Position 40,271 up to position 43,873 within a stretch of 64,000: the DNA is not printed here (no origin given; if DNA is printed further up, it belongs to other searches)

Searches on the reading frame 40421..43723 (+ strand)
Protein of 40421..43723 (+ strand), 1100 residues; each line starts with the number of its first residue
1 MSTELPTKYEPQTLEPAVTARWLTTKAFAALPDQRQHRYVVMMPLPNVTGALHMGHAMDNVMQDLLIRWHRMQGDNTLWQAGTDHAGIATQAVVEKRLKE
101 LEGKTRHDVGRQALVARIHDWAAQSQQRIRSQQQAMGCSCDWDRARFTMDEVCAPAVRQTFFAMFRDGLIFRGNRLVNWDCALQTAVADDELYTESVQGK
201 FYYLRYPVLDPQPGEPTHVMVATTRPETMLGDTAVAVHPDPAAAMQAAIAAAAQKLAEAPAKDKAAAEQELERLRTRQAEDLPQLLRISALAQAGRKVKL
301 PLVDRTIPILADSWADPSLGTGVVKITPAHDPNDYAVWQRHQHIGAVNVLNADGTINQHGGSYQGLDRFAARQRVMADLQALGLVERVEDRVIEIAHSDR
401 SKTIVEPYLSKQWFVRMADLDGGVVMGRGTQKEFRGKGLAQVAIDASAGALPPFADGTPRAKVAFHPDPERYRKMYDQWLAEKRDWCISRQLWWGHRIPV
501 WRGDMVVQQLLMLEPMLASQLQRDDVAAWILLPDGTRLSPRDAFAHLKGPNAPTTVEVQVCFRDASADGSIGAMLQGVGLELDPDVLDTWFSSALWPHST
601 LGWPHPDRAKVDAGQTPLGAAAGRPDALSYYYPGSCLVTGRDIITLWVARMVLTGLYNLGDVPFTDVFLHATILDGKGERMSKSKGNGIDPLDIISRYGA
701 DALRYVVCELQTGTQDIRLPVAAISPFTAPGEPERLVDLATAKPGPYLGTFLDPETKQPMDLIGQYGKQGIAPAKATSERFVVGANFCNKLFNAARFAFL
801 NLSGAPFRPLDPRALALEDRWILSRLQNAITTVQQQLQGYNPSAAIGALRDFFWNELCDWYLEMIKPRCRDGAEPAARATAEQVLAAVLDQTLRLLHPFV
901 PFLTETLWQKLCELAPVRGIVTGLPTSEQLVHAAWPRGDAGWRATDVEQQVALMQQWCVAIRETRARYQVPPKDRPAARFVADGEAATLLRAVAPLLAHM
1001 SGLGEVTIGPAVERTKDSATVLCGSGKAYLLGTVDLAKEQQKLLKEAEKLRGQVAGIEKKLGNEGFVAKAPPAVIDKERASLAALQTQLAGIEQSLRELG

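Call 46: search_protein_families(library=pfam, proteins=[window:40421-43723:+], max_evalue=0.0001)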
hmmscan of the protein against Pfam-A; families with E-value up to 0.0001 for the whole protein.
window:40421-43723:+ (1100 aa): 6 families
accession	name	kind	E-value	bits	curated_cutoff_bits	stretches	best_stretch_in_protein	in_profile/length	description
PF00133.28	tRNA-synt_1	-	1.2e-107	360.7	22.7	2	19-505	3-250/414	tRNA synthetases class I (I, L, M and V)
PF08264.19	Anticodon_1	-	1.6e-36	125.8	25.1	1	819-974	1-142/148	Anticodon-binding domain of tRNA ligase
PF09334.17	tRNA-synt_1g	-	9.2e-19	67.9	20.1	2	40-96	2-58/391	tRNA synthetases class I (M)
PF10458.14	Val_tRNA-synt_C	-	1.3e-16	61.1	25.9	1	1035-1100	1-66/66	Valyl tRNA synthetase tRNA binding arm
PF01406.26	tRNA-synt_1e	-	4.6e-06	26.6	27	0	660-709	233-282/301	tRNA synthetases class I (C) catalytic domain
PF13603.12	tRNA-synt_1_2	-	7.4e-06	26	25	1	217-351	21-141/185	Leucyl-tRNA synthetase, editing domain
